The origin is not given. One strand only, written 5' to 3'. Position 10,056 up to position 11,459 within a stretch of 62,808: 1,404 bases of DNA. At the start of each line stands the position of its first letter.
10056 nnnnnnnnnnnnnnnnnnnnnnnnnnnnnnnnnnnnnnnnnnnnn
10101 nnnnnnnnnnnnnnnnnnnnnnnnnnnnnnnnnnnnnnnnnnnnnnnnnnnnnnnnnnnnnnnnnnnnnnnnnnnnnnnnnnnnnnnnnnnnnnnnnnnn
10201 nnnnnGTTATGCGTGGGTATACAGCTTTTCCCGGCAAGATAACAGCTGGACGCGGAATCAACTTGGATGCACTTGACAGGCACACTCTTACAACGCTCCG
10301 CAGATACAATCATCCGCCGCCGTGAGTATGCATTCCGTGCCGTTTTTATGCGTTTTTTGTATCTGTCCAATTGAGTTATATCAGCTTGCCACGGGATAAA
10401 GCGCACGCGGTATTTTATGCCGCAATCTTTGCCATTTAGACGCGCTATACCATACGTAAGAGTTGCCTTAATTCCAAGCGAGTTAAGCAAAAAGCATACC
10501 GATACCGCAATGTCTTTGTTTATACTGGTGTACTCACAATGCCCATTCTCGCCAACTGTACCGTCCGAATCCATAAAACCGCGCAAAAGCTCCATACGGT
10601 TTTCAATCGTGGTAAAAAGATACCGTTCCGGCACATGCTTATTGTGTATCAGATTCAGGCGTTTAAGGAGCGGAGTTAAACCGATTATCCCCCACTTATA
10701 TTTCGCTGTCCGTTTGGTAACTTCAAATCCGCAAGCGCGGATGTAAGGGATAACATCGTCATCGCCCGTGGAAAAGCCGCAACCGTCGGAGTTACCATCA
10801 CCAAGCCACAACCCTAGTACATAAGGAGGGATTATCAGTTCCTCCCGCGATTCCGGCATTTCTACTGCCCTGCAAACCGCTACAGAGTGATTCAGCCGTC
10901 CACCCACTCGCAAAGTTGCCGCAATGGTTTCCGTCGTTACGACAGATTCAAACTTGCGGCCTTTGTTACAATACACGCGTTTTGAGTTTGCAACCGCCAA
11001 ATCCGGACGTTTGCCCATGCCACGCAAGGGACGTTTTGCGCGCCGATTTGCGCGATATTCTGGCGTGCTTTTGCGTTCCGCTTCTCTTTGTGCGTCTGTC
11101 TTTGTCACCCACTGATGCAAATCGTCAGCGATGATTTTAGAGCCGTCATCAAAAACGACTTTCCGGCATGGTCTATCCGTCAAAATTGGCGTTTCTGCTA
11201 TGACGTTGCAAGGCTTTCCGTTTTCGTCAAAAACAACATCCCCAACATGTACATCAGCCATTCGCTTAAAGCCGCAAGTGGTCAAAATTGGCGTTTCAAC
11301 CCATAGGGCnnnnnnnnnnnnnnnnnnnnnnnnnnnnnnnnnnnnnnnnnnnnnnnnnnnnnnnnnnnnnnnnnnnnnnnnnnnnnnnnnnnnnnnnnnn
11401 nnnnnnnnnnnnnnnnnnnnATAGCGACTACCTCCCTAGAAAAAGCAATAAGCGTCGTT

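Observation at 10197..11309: Intein without N-terminal Cys (Ala1) carrying the Trp/Cys/Thr class-3 signature, in the TerL Walker A loop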

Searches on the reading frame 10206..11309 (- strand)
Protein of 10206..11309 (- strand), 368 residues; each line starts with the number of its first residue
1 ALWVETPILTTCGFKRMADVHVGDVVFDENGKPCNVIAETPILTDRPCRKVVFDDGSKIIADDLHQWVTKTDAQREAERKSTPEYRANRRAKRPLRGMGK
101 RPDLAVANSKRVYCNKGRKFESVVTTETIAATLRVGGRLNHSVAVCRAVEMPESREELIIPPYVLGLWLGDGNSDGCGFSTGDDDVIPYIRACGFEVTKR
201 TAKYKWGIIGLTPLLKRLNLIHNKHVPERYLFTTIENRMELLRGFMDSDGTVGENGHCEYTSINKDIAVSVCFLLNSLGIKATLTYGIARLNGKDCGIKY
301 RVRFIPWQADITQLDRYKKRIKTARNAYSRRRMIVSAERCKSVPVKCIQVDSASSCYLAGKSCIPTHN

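Call 5: search_solved_structures(query=window:10206-11309:-, max_evalue=10, show_alignments=3)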
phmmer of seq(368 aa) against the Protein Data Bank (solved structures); distinct sequences matched with E-value up to 10: 13.
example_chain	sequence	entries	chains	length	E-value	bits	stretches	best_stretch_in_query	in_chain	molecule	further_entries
6rix_A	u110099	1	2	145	2.7e-23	85.5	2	2-81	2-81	Replicative DNA helicase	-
6riy_A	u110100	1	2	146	1.3e-22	83.2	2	2-81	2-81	Replicative DNA helicase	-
6bs8_A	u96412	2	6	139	2.4e-21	79.1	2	1-73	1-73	Replicative DNA helicase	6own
6riz_A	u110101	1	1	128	0.00037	22.5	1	2-72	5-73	gp41-1 intein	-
1um2_A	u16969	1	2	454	0.0034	19.4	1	161-187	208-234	ENDONUCLEASE PI-SCEI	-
1dfa_A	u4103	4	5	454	0.0034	19.4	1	161-187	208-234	PI-SCEI ENDONUCLEASE | ENDONUCLEASE PI-SCEI | PI-SCEI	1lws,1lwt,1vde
1ef0_A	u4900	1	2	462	0.0035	19.3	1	161-187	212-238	PI-SCEI ENDONUCLEASE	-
1jva_A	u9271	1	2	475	0.0039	19.2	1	161-187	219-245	VMA1-DERIVED HOMING ENDONUCLEASE X10SSS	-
6qaz_A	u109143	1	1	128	0.009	18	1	2-72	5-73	cyanophage-like gp41-1 intein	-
9cop_A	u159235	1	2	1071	0.032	16.1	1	162-186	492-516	V-type proton ATPase catalytic subunit A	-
2cw7_A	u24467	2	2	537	0.035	16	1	220-284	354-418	Endonuclease PI-PkoII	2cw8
7wfe_B5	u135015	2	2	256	0.21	13.4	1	119-192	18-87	Photosystem I chlorophyll a/b-binding protein 5, chloroplastic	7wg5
1dq3_A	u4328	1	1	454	0.4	12.5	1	226-287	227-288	ENDONUCLEASE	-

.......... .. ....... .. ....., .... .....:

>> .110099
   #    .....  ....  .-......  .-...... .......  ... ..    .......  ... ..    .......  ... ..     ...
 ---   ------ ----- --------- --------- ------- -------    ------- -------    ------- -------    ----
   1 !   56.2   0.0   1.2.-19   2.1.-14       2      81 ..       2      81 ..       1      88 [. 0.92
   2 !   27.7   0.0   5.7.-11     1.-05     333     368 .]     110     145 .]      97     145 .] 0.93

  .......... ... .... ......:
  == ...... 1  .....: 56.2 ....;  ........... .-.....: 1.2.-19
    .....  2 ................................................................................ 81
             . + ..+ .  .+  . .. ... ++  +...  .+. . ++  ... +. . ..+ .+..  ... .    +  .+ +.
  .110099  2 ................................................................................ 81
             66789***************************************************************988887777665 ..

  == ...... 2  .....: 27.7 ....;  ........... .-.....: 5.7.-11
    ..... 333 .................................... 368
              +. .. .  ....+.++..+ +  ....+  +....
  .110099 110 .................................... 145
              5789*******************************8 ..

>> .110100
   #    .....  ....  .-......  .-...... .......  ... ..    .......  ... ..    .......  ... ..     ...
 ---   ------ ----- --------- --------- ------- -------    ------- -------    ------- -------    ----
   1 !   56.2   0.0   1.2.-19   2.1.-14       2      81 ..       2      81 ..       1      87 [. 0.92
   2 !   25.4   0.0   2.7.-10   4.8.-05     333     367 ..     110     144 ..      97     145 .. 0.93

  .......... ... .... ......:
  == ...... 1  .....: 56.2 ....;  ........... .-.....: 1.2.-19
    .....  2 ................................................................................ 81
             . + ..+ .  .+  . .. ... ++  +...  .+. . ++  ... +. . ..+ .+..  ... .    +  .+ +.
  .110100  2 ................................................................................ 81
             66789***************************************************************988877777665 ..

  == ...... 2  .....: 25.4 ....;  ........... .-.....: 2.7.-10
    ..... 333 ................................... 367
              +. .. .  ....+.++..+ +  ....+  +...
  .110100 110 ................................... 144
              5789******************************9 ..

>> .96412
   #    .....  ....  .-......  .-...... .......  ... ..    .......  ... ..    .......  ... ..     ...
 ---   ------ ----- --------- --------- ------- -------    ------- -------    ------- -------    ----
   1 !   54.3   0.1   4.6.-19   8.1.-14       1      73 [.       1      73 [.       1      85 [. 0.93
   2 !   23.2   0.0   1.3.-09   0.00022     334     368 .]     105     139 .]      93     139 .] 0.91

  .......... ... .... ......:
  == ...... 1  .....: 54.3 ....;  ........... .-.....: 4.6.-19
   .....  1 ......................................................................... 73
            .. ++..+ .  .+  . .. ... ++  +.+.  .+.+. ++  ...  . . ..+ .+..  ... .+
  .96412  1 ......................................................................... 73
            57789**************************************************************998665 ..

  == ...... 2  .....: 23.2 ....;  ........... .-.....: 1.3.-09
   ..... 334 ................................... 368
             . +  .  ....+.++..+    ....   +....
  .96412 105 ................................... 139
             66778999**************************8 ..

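Call 14: find_homologous_proteins(query=window:10206-11309:-, max_evalue=0.00001)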
Query seq(368 aa) (368 aa): 108 proteins with E <= 0.00001 among 2445 candidates.
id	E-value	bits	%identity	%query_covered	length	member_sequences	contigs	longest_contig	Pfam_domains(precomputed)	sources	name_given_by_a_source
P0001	1.1e-79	286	45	96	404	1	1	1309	PF14528.12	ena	-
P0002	5.1e-73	264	40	100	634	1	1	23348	PF03237.22,PF14528.12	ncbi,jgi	-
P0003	9.8e-73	263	45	93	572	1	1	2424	PF14528.12,PF13481.13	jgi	jgi:hypothetical protein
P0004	9.7e-60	220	36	100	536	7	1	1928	PF05204.20,PF22769.2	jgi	-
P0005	6.7e-56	208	36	100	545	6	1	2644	PF22569.2,PF22769.2,PF14528.12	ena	-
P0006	1.7e-53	200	43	66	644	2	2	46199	PF14528.12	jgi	jgi:phage terminase large subunit-like protein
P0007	2.3e-53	199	34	100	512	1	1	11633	PF14528.12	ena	-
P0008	4.4e-51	192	35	100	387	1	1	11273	PF14528.12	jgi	jgi:hypothetical protein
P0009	9.0e-51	191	36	100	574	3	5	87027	PF14528.12,PF14890.12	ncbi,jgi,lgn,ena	jgi:hypothetical protein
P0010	9.9e-50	187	36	93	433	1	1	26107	PF05204.20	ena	-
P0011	2.2e-47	180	34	100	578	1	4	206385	PF14528.12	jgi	jgi:hypothetical protein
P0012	1.1e-46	177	33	100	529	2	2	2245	PF14528.12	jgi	jgi:hypothetical protein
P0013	3.8e-46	176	31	100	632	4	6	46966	PF03237.22,PF14528.12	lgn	-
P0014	1.6e-45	174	31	100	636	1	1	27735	PF03237.22,PF14528.12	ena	-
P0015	1.0e-44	171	31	100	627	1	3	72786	PF05204.20,PF03237.22,PF14528.12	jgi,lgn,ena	-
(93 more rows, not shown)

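Call 27: search_dna_similar(query=window:10206-11309:-, collection=phages, mode=protein, max_rows=40)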
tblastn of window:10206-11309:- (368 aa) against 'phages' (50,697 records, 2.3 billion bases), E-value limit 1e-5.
Records with a match: 733; places in all: 742; records where one place covers at least 80% of the query: 487.
Best place of each record, by identity: <60% 733.
By first word of the organism name: Mycobacterium 295; Salmonella 184; Vibrio 56; Klebsiella 38; Escherichia 23; Gordonia 15; Pseudomonas 15; Enterococcus 14; Aeromonas 13; Bacteroides 11; and 35 more.
By host as written in the record: Mycobacterium smegmatis mc2 155 226; - 64; Salmonella enterica 43; Mycobacterium smegmatis mc#155 34; Salmonella enterica subsp. enterica serovar Enteritidis 28; Salmonella enterica subsp. enterica serovar Typhimurium 27; Klebsiella pneumoniae 20; Salmonella sp. 16; and 141 more.
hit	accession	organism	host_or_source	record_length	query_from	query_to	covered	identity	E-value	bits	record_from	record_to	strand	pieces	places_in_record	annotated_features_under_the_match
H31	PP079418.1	Stenotrophomonas phage SOVA965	Stenotrophomonas maltophilia 1640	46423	4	368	99%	35.7%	2e-57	207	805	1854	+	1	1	terminase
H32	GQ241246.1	Clavibacter phage CMP1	Clavibacter michiganensis subsp. ...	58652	4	368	99%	35.6%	5e-62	220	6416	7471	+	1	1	putative large subunit terminase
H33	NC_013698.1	Clavibacter phage CMP1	Clavibacter michiganensis subsp. ...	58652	4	368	99%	35.6%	5e-62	220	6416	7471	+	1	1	exonuclease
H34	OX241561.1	Vibrio phage 489E54-1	Seawater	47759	1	368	100%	33.3%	3e-45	171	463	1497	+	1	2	putative terminase large subunit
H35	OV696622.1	Brevibacterium phage Rousseau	French washed-rind cheese surface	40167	1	368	100%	33.2%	1e-54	199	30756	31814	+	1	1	DnaB-like replicative helicase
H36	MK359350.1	Mycobacterium phage Nidhogg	Mycobacterium smegmatis mc2 155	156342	1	368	100%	33.0%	2e-47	178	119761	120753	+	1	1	215: HNH endonuclease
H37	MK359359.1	Mycobacterium phage Colt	Mycobacterium smegmatis mc2 155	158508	1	368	100%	33.0%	2e-47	177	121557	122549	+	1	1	205: HNH endonuclease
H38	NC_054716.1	Mycobacterium phage Cane17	Mycobacterium smegmatis mc2 155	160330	1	368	100%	33.0%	2e-47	177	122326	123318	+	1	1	205: exonuclease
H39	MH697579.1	Mycobacterium phage Cane17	Mycobacterium smegmatis mc2 155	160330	1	368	100%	33.0%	2e-47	177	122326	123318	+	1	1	205: HNH endonuclease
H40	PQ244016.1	Mycobacterium phage Blubba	Mycobacterium smegmatis mc2 155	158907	1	368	100%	33.0%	2e-47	177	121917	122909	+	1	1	203: HNH endonuclease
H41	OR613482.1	Mycobacterium phage StubbySaigey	Mycobacterium smegmatis mc2 155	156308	1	368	100%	33.0%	2e-47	177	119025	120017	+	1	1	219: HNH endonuclease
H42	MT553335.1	Mycobacterium phage Ronan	Mycobacterium smegmatis mc2155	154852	1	368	100%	33.0%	3e-47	177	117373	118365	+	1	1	210: HNH endonuclease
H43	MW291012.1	Mycobacterium phage StephanieG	Mycobacterium smegmatis mc#155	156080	1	368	100%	33.0%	3e-47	177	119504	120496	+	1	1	210: HNH endonuclease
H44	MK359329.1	Mycobacterium phage Kamryn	Mycobacterium smegmatis mc2 155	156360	1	368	100%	33.0%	3e-47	177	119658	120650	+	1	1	213: HNH endonuclease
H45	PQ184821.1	Mycobacterium phage Issimir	Mycobacterium smegmatis mc2 155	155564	1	368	100%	33.0%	3e-47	177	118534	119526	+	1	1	207: HNH endonuclease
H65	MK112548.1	Mycobacterium phage McWolfish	Mycobacterium smegmatis mc2 155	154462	1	368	100%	33.0%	4e-47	177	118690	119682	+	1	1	211: HNH endonuclease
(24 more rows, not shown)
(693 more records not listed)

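Call 28: get_annotated_region(hit=H31, flank=1800)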
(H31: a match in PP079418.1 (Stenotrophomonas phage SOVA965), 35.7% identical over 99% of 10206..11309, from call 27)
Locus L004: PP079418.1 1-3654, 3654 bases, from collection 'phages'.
description: Stenotrophomonas phage SOVA965, complete genome.
organism: Stenotrophomonas phage SOVA965 (NCBI taxid 3117470)
taxonomy: Viruses; Duplodnaviria; Heunggongvirae; Uroviricota; Caudoviricetes
host: Stenotrophomonas maltophilia 1640; source: -; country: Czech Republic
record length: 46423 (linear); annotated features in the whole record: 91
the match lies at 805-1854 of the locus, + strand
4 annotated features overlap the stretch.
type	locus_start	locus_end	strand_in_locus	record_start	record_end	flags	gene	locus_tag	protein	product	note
CDS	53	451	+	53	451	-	-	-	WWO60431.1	hypothetical protein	-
CDS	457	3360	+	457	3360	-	-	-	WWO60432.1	terminase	-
CDS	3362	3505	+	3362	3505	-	-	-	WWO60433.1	hypothetical protein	-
CDS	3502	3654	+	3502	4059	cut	-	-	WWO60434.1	HK97 family prohead protease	-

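Call 29: get_annotated_region(hit=H32, flank=1800)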
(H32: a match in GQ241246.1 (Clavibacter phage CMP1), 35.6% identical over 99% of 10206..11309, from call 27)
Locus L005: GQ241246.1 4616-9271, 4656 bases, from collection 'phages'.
description: Clavibacter phage CMP1, complete genome.
organism: Clavibacter phage CMP1 (NCBI taxid 686439)
taxonomy: Viruses; Duplodnaviria; Heunggongvirae; Uroviricota; Caudoviricetes; Cimpunavirus; Cimpunavirus CMP1
host: Clavibacter michiganensis subsp. michiganensis; source: -; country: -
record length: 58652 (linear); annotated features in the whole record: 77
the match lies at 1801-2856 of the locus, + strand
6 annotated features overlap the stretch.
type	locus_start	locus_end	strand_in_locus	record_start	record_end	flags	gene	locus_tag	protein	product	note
CDS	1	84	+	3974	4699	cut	thy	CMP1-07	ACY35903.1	thymidylate synthase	thymidylate synthase complementing protein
CDS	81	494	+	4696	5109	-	-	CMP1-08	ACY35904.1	hypothetical protein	-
CDS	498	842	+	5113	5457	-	-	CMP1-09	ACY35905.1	hypothetical protein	-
CDS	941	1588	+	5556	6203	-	-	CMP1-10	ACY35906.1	hypothetical protein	-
CDS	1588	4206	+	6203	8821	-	-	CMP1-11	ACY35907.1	putative large subunit terminase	-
CDS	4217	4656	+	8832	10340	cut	-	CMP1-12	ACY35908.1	hypothetical protein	-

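Call 30: get_annotated_region(hit=H34, flank=1800)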
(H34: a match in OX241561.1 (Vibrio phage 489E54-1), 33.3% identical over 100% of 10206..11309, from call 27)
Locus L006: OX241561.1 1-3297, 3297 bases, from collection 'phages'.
description: Vibrio phage 489E54-1 genome assembly, chromosome: VP115E34_1.
organism: Vibrio phage 489E54-1 (NCBI taxid 2963206)
taxonomy: Viruses; Duplodnaviria; Heunggongvirae; Uroviricota; Caudoviricetes
host: -; source: Seawater; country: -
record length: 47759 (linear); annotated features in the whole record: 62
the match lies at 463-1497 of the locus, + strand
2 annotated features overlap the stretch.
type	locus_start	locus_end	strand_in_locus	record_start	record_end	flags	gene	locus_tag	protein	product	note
CDS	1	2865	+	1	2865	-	-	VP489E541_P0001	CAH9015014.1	putative terminase large subunit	-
CDS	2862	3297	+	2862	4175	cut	-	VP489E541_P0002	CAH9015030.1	portal protein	-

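Call 42: predict_structure(alignment_id=A2)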
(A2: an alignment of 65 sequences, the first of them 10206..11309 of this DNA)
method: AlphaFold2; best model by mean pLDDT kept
length: 368 residues; sequences in the alignment: 65
mean_pLDDT: 93.1   pTM: 0.89
mean pLDDT of the five models: 93.1, 93.1, 92.9, 92.7, 92.5
residues with pLDDT >= 90: 311; 70-90: 32; 50-70: 20; < 50: 5
segments of 3 or more residues with pLDDT < 50: 111-115
pLDDT, mean of each block of 10 residues (from residue 1): 98 97 98 98 98 98 98 93 89 66 56 56 97 97 98 93 98 96 96 97 95 98 97 97 98 96 98 98 97 96 92 95 83 98 98 97 97
secondary structure, 60 per line:
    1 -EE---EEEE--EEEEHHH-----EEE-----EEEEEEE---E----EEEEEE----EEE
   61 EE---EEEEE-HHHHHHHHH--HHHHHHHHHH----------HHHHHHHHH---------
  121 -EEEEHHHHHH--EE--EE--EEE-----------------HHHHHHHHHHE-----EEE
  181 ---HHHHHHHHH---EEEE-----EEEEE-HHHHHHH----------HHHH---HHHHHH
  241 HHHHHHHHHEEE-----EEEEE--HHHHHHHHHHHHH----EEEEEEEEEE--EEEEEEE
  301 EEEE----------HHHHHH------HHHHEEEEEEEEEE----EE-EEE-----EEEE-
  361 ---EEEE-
elements in order: E7-10 E13-16 E25-27 E33-39 E48-53 E58-62 E66-70 H72-80 H83-92 H103-111 E122-125 H126-131 E142-144 H162-171 E178-180 H184-192 E196-199 E205-209 H211-217 H228-231 H235-249 E250-252 E258-262 H265-277 E282-291 E294-304 H315-320 H327-330 E331-340 E348-350 E356-359 E364-367

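Call 43: search_protein_families(library=pfam, proteins=[window:10206-11309:-], max_evalue=1)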
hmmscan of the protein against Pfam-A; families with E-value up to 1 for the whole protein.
window:10206-11309:- (368 aa): 2 families
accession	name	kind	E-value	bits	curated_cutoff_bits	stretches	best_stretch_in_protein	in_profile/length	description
PF14528.11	LAGLIDADG_3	-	2.5e-07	31.3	22.5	1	238-294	3-61/82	LAGLIDADG-like domain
PF05204.19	Hom_end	-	0.00016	22.1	21.1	1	226-287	2-65/110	Homing endonuclease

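Call 45: fold_search(model_id=the predicted structure, library=pdb)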
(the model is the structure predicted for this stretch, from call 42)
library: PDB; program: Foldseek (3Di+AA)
matches with E <= 10: 387; with E <= 0.001: 57
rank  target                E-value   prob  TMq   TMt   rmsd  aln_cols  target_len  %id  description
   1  1ef0_A                7.0e-18  1.00  0.71  0.62   7.7       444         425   17  CRYSTAL STRUCTURE OF PI-SCEI MINIPRECURSOR (released 2000-06-07)
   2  1vde_A                9.3e-18  1.00  0.70  0.61   7.2       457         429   17  PI-SCEI, A HOMING ENDONUCLEASE WITH PROTEIN SPLICING ACTIVITY (released 1998-04-08)
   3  1vde_B                2.1e-17  1.00  0.71  0.62   7.3       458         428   16  PI-SCEI, A HOMING ENDONUCLEASE WITH PROTEIN SPLICING ACTIVITY (released 1998-04-08)
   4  1lws_A                2.0e-16  1.00  0.70  0.61   7.4       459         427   17  Crystal structure of the intein homing endonuclease PI-SceI bound to its recognition sequence (released 2002-09-27)
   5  1lwt_A                2.6e-16  1.00  0.71  0.59   7.2       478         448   16  Crystal structure of the intein homing endonuclease PI-SceI bound to its substrate DNA (Ca2+ free) (released 2002-09-27)
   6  1jva_B                1.4e-15  1.00  0.70  0.61   7.5       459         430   16  CRYSTAL STRUCTURE OF THE VMA1-DERIVED ENDONUCLEASE BEARING THE N AND C EXTEIN PROPEPTIDES (released 2002-08-29)
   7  1dfa                  1.7e-15  1.00  0.69  0.63   7.2       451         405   16  CRYSTAL STRUCTURE OF PI-SCEI IN C2 SPACE GROUP (released 1999-12-08)
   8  1um2_B                3.4e-15  1.00  0.70  0.63   7.4       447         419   17  Crystal Structure of the Vma1-Derived Endonuclease with the Ligated Extein Segment (released 2004-09-22)
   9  1um2_A                3.3e-14  1.00  0.68  0.60   7.2       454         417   16  Crystal Structure of the Vma1-Derived Endonuclease with the Ligated Extein Segment (released 2004-09-22)
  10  1jva_A                5.1e-14  1.00  0.66  0.58   7.9       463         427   16  CRYSTAL STRUCTURE OF THE VMA1-DERIVED ENDONUCLEASE BEARING THE N AND C EXTEIN PROPEPTIDES (released 2002-08-29)
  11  7qsu                  1.0e-13  1.00  0.56  0.56   6.9       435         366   14  Crystal structure of homing endonuclease-associated TliVMA intein (C1A, d333-339) (released 2022-03-30)
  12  1ef0_B                2.5e-13  1.00  0.67  0.63   7.4       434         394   16  CRYSTAL STRUCTURE OF PI-SCEI MINIPRECURSOR (released 2000-06-07)
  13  7qss                  3.3e-11  1.00  0.54  0.47   8.1       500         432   12  Crystal structure of homing endonuclease-associated TliVMA intein (C1A) (released 2022-03-30)
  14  7qst                  1.0e-09  1.00  0.53  0.53   8.6       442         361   12  Crystal structure of homing endonuclease-associated PhoVMA intein (C1A) (released 2022-03-30)
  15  1dq3                  3.2e-09  1.00  0.61  0.51   6.3       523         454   11  CRYSTAL STRUCTURE OF AN ARCHAEAL INTEIN-ENCODED HOMING ENDONUCLEASE PI-PFUI (released 2000-07-05)
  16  6rix_B                2.6e-08  1.00  0.31  0.86   7.7       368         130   15  Crystal structure of MchDnaB-1 intein (released 2020-05-13)
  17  6riy_A                3.5e-08  1.00  0.31  0.85   9.0       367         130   15  Crystal structure of MchDnaB-1 intein (N145AA) (released 2020-05-13)
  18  6rix_A                7.2e-08  1.00  0.30  0.82   9.7       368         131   15  Crystal structure of MchDnaB-1 intein (released 2020-05-13)
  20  6bs8_C                9.6e-08  1.00  0.31  0.88   4.2       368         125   15  The class 3 DnaB intein from Mycobacterium smegmatis (released 2018-11-21)
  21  6riy_B                9.6e-08  1.00  0.30  0.82   7.2       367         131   15  Crystal structure of MchDnaB-1 intein (N145AA) (released 2020-05-13)
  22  6bs8_A                2.0e-07  1.00  0.32  0.89   4.8       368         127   15  The class 3 DnaB intein from Mycobacterium smegmatis (released 2018-11-21)
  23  6bs8_B                2.0e-07  1.00  0.30  0.83   9.5       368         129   15  The class 3 DnaB intein from Mycobacterium smegmatis (released 2018-11-21)
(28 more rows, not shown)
